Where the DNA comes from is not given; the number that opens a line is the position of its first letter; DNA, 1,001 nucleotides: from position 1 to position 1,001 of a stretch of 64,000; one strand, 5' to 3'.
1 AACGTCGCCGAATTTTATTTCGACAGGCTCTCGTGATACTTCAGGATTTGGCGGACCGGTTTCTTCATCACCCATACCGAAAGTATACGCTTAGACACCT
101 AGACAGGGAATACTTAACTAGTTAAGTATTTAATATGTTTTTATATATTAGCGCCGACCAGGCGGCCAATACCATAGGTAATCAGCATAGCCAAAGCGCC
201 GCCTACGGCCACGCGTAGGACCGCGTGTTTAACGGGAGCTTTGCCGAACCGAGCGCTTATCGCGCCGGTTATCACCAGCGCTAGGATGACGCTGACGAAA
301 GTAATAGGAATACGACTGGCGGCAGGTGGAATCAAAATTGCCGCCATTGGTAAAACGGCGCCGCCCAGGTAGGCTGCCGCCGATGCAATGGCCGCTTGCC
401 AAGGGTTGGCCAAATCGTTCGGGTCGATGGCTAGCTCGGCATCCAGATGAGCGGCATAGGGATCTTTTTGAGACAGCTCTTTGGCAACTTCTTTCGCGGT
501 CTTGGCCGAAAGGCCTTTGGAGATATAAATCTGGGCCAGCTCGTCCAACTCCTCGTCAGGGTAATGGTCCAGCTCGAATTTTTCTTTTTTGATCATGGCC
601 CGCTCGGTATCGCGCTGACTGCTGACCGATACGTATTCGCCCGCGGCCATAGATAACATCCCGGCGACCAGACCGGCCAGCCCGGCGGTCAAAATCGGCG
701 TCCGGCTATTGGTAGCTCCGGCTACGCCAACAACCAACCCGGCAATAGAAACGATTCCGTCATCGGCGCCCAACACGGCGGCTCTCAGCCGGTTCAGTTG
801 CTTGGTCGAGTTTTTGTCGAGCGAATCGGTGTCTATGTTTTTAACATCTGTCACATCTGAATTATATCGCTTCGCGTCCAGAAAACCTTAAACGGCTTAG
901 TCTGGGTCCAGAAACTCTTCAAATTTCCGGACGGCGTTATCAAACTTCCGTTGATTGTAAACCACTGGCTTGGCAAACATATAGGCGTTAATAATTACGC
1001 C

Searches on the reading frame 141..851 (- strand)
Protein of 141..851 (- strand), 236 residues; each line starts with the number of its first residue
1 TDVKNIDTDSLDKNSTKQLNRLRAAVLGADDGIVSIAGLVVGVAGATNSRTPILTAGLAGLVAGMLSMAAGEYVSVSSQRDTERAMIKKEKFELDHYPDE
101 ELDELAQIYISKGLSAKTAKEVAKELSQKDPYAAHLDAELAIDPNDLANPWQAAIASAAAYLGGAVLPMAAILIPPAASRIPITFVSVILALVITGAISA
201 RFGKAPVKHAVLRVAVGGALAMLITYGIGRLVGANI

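Call 91: search_protein_families(library=pfam, alignment_id=A8, max_evalue=0.00001)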
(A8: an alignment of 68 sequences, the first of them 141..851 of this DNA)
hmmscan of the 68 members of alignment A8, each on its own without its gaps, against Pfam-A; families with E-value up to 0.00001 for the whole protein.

A. member 1, window:141-851:- (236 aa): 1 family
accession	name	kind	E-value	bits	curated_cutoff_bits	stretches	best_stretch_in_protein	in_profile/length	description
PF01988.24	VIT1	-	6.3e-69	232.5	28.1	1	22-230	1-214/214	VIT family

B. families by the number of members that match (of 68 scanned): 81 families (the first 25 are shown)
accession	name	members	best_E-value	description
PF01988.24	VIT1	2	6.3e-69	VIT family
PF00004.35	AAA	2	2.3e-48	ATPase family associated with various cellular activities (AAA)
PF00005.33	ABC_tran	2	2.1e-35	ABC transporter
PF13304.12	AAA_21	2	2.7e-17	AAA domain, putative AbiEii toxin, Type IV TA system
PF00625.27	Guanylate_kin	2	3.3e-17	Guanylate kinase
PF07728.20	AAA_5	2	3.3e-11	AAA domain (dynein-related subfamily)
PF02463.25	SMC_N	2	2.1e-07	RecF/RecN/SMC N terminal domain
PF13191.12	AAA_16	2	1.9e-06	AAA ATPase domain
PF00464.25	SHMT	1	3e-155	Serine hydroxymethyltransferase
PF00154.27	RecA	1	7.5e-142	recA bacterial DNA recombination protein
PF05496.18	RuvB_N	1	4.2e-78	Holliday junction DNA helicase RuvB P-loop domain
PF03023.19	MurJ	1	8.4e-63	Lipid II flippase MurJ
PF00208.27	ELFV_dehydrog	1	4.7e-62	Glutamate/Leucine/Phenylalanine/Valine dehydrogenase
PF01434.24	Peptidase_M41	1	4.4e-59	Peptidase family M41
PF00009.33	GTP_EFTU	1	1.8e-58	Elongation factor Tu GTP binding domain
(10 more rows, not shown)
